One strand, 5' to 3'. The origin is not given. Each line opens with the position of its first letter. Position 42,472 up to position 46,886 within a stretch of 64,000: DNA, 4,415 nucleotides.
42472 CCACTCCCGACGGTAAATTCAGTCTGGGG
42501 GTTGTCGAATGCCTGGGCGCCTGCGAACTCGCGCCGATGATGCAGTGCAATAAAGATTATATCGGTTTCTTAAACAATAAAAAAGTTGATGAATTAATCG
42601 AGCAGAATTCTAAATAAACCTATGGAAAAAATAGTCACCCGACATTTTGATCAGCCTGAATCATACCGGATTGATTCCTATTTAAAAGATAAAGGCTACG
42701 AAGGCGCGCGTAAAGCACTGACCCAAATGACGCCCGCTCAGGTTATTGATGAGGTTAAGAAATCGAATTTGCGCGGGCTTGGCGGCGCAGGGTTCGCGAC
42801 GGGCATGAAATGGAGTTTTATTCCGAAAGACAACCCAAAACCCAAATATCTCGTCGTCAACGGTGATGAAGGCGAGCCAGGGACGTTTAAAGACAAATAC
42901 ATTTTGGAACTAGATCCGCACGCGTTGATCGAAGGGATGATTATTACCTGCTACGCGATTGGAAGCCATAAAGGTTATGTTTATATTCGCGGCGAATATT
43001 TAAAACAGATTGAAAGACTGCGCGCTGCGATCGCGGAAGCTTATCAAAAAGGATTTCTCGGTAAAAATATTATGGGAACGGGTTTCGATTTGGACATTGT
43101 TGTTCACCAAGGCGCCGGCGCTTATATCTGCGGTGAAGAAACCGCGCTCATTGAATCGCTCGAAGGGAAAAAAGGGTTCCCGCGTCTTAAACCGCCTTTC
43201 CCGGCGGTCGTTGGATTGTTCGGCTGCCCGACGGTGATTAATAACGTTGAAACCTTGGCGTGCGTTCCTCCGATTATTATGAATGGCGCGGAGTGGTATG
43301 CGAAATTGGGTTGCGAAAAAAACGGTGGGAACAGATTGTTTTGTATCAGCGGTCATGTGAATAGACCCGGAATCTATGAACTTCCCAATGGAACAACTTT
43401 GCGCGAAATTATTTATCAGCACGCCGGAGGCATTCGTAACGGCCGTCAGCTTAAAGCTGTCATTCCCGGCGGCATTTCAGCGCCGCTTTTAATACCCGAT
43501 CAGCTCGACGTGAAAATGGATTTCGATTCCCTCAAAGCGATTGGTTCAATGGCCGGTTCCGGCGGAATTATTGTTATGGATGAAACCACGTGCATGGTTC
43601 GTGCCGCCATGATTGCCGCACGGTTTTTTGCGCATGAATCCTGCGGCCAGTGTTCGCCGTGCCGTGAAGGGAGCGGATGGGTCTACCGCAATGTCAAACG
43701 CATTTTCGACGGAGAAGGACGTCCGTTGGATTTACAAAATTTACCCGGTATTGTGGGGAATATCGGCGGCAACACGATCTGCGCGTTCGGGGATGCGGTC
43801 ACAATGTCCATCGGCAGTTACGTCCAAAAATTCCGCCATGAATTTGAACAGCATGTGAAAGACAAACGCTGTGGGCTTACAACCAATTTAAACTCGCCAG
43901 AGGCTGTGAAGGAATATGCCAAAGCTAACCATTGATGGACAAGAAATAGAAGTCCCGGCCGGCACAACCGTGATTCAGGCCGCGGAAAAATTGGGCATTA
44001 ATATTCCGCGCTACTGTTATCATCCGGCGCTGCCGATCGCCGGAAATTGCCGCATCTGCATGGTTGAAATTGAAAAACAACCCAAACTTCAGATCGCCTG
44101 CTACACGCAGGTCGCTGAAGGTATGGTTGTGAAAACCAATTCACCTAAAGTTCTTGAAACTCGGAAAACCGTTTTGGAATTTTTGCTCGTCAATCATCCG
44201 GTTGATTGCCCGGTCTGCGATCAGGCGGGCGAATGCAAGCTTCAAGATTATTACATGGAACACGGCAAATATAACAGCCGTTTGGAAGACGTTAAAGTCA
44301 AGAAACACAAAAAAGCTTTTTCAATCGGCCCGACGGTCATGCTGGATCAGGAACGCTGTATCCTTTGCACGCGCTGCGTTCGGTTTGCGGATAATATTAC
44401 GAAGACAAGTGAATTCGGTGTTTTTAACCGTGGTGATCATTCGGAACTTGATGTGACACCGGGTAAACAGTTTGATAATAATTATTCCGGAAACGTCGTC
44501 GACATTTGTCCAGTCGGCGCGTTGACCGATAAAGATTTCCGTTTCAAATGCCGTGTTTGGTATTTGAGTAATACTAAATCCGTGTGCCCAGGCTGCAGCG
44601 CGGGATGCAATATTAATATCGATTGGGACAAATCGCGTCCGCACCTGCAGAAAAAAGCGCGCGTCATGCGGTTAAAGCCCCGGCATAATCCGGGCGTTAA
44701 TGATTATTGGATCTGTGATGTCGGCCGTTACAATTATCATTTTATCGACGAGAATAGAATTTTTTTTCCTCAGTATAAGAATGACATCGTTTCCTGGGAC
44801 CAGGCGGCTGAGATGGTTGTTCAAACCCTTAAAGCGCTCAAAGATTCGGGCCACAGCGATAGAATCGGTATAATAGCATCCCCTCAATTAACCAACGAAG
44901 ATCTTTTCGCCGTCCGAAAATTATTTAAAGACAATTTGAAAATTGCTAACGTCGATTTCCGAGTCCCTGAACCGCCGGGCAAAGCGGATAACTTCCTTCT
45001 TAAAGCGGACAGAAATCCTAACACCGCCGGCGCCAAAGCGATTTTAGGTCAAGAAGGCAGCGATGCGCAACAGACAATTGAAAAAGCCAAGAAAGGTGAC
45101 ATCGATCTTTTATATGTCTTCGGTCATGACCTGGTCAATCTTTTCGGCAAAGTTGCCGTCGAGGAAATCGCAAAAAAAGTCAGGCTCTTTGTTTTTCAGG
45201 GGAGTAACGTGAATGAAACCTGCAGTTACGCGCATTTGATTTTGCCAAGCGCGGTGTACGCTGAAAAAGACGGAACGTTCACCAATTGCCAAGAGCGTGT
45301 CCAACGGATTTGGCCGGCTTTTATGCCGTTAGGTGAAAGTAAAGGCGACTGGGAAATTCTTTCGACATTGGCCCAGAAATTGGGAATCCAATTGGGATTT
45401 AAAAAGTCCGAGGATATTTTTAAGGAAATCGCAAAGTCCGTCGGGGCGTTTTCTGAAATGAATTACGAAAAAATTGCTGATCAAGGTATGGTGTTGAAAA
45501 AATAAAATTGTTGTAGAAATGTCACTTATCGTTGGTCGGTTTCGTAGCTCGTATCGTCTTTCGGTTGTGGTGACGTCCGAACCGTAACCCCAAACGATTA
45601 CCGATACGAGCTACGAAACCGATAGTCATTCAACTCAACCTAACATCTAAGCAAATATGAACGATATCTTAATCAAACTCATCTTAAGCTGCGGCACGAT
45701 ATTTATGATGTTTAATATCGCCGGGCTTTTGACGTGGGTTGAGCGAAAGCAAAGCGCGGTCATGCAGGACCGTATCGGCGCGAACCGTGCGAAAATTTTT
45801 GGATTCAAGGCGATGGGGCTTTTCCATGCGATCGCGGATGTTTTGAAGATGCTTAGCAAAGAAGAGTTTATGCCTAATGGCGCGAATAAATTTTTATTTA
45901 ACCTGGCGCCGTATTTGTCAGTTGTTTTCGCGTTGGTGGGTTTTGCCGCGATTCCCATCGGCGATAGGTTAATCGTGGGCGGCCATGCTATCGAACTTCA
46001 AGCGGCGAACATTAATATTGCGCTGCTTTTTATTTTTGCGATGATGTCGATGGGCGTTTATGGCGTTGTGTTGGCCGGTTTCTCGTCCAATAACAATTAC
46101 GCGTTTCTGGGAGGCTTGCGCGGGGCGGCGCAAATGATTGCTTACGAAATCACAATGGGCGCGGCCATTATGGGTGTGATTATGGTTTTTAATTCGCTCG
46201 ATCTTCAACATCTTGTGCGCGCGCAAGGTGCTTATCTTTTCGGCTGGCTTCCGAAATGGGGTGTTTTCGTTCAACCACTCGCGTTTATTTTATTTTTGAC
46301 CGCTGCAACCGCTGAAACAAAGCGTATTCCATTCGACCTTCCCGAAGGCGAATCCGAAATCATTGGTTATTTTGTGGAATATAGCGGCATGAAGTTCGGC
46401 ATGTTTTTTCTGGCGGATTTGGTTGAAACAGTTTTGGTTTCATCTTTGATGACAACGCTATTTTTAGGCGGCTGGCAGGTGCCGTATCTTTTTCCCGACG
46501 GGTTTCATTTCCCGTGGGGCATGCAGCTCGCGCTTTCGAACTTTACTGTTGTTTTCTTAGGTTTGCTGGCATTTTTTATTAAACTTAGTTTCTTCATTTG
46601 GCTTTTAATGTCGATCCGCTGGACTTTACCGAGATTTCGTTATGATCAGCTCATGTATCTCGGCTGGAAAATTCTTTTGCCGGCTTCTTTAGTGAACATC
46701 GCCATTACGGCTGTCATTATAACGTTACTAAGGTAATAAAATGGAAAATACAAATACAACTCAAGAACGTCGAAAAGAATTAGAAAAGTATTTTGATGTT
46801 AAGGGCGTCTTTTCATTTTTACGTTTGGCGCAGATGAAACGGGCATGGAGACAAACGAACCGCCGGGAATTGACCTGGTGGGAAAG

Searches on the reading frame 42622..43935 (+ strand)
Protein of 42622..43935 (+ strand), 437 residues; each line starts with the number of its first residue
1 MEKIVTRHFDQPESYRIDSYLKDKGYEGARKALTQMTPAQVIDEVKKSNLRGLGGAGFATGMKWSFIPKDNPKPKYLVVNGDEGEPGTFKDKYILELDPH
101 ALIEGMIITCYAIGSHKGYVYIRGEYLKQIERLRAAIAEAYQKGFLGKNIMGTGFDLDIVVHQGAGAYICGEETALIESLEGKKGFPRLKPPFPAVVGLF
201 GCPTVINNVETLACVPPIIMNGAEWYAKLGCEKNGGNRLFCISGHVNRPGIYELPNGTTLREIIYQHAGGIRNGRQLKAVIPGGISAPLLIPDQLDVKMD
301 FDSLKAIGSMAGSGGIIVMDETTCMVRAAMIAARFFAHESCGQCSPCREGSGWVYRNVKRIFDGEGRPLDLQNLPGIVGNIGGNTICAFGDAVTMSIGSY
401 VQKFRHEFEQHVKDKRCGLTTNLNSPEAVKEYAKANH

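Call 56: search_protein_families(library=ncbifam, proteins=[window:42622-43935:+], max_evalue=1e-10)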
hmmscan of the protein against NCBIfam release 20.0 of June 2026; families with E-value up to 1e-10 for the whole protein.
window:42622-43935:+ (437 aa): 5 families
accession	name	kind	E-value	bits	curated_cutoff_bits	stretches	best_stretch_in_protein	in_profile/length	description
TIGR01959.1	nuoF_fam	equivalog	3.9e-189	628.3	558.65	1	5-412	2-410/410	NADH-quinone oxidoreductase subunit NuoF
NF010120.0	PRK13596.1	equivalog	3.1e-157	523.5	389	1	22-417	24-422/433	NADH-quinone oxidoreductase subunit NuoF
NF008436.0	PRK11278.1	equivalog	2.7e-135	451.7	749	1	9-416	19-430/448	NADH-quinone oxidoreductase subunit NuoF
TIGR01945.1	rnfC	subfamily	1.5e-12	46.8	245.95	1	29-273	112-319/435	RnfABCDGE type electron transport complex subunit C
NF003454.1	PRK05035.1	equivalog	9.2e-11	40.9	345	0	24-284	108-331/556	electron transport complex subunit RsxC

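Call 58: list_cluster_members(proteins=[window:42622-43935:+, window:51730-53571:-, window:61013-62605:+, window:60033-60935:+, window:50214-51698:-, window:48609-50045:-, window:45657-46736:+, window:33507-34664:+, window:8460-9068:+, window:9855-11183:+])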
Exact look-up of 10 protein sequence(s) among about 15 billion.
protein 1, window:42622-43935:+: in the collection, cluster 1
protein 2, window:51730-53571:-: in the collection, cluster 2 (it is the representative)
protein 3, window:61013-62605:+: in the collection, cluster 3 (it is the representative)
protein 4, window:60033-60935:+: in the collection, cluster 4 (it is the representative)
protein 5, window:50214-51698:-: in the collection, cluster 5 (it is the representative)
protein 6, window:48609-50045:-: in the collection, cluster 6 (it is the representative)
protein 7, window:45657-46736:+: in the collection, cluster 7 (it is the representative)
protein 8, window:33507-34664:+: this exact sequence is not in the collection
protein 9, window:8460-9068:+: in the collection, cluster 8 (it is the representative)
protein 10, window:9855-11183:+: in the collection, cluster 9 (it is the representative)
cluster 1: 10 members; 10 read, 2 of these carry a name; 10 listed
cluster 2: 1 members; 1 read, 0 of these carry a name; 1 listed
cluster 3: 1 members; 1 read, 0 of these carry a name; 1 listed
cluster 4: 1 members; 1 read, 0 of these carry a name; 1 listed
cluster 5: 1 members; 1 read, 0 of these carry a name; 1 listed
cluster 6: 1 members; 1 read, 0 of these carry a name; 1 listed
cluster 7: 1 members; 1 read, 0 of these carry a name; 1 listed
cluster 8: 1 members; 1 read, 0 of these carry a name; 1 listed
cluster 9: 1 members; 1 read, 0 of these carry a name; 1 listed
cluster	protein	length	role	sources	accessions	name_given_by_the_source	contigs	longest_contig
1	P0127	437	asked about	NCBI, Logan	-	-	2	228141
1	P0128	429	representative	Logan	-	-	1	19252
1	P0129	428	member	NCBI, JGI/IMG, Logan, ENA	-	NADH-quinone oxidoreductase subunit F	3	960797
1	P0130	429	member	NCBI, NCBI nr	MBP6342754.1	MAG: NADH-quinone oxidoreductase subunit NuoF [Candidatus Omnitrophica bacterium] | NADH-quinone oxidoreductase subunit NuoF [Candidatus Omnitrophota bacterium]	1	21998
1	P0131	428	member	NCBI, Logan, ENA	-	-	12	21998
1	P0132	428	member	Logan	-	-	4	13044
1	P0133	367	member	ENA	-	-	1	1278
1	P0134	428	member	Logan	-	-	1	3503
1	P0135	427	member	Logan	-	-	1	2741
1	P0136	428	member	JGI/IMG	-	-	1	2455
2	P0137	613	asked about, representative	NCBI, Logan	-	-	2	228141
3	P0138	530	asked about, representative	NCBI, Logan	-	-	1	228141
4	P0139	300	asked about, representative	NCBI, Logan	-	-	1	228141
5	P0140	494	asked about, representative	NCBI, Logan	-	-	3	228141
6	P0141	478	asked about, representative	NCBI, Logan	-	-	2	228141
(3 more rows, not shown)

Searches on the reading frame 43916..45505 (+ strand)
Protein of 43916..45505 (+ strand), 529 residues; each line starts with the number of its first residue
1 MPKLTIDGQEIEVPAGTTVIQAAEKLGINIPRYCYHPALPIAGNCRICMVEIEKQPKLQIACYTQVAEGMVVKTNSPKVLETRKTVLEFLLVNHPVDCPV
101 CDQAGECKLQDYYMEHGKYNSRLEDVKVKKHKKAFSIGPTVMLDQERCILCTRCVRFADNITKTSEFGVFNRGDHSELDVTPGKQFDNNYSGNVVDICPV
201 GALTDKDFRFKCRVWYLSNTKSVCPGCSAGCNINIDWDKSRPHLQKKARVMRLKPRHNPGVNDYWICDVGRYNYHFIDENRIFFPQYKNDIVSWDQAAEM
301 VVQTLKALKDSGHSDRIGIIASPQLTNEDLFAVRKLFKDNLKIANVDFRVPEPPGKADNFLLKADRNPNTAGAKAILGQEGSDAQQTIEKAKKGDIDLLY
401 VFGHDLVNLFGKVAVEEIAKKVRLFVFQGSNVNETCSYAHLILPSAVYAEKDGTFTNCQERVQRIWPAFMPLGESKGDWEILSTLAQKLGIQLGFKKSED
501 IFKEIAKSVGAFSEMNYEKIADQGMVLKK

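Call 56: search_protein_families(library=ncbifam, proteins=[window:43916-45505:+], max_evalue=1e-10)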
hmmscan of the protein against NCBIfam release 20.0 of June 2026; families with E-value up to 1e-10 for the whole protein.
window:43916-45505:+ (529 aa): 10 families
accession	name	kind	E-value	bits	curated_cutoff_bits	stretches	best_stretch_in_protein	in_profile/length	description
TIGR01973.1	NuoG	equivalog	1.7e-142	476.3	470.05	2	4-351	1-339/606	NADH-quinone oxidoreductase subunit NuoG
NF005895.0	PRK07860.1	equivalog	4.1e-115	385.6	802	2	3-351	19-361/811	NADH-quinone oxidoreductase subunit G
NF040763.1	FeFe_hydrog_A6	exception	2e-54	185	765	1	3-208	2-210/571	NADH-dependent [FeFe] hydrogenase, group A6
NF006305.0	PRK08493.1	equivalog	1.6e-49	168.7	591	2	3-157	3-152/819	NADH-quinone oxidoreductase subunit G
TIGR01591.1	Fdh-alpha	equivalog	7.6e-48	163.1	666.25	2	379-526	367-515/672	formate dehydrogenase subunit alpha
NF005745.0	PRK07569.1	equivalog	6.5e-45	153.3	333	1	4-206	6-210/238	bidirectional hydrogenase complex protein HoxU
NF040762.1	Hydr_FeFe_Clost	exception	1.3e-33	116.5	900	1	3-207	2-208/572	ferredoxin hydrogenase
NF047855.1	AssmNtatRedNasC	equivalog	2e-27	95.8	1100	1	377-524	391-545/708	assimilatory nitrate reductase catalytic subunit NasC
NF009454.0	PRK12814.1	equivalog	1e-23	83.6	916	1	4-101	6-104/657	putative NADPH-dependent glutamate synthase small subunit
NF041323.1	Nitr_red_NasA_Halo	equivalog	2.6e-11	42.8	1000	0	423-521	404-509/673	assimilatory nitrate reductase NasA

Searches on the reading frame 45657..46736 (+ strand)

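Call 57: search_protein_families(library=ncbifam, proteins=[window:45657-46736:+], max_evalue=1e-10)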
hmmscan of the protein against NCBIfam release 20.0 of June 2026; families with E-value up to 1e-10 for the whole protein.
window:45657-46736:+ (359 aa): 7 families
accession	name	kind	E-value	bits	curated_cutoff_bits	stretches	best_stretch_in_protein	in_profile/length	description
NF004743.0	PRK06076.1-4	equivalog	9.9e-90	301.5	494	1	14-356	22-343/433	NADH-quinone oxidoreductase subunit NuoH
NF004741.0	PRK06076.1-2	equivalog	2.5e-87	293.2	305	1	6-357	21-335/337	NADH-quinone oxidoreductase subunit NuoH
NF004745.0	PRK06076.1-6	equivalog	3.4e-83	279.7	450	1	14-356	23-334/341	NADH-quinone oxidoreductase subunit NuoH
NF004740.0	PRK06076.1-1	equivalog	5.7e-80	269.3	399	1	3-356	10-321/325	NADH-quinone oxidoreductase subunit NuoH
NF004744.0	PRK06076.1-5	equivalog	1.1e-75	255.1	542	1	24-354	45-362/372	NADH-quinone oxidoreductase subunit NuoH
NF040610.1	F420_dehyd_FpoH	exception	3e-75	253.7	475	1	5-354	10-335/339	F420H2 dehydrogenase subunit FpoH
NF004742.0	PRK06076.1-3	equivalog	6.5e-74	249.3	531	1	14-356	32-349/356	NADH-quinone oxidoreductase subunit NuoH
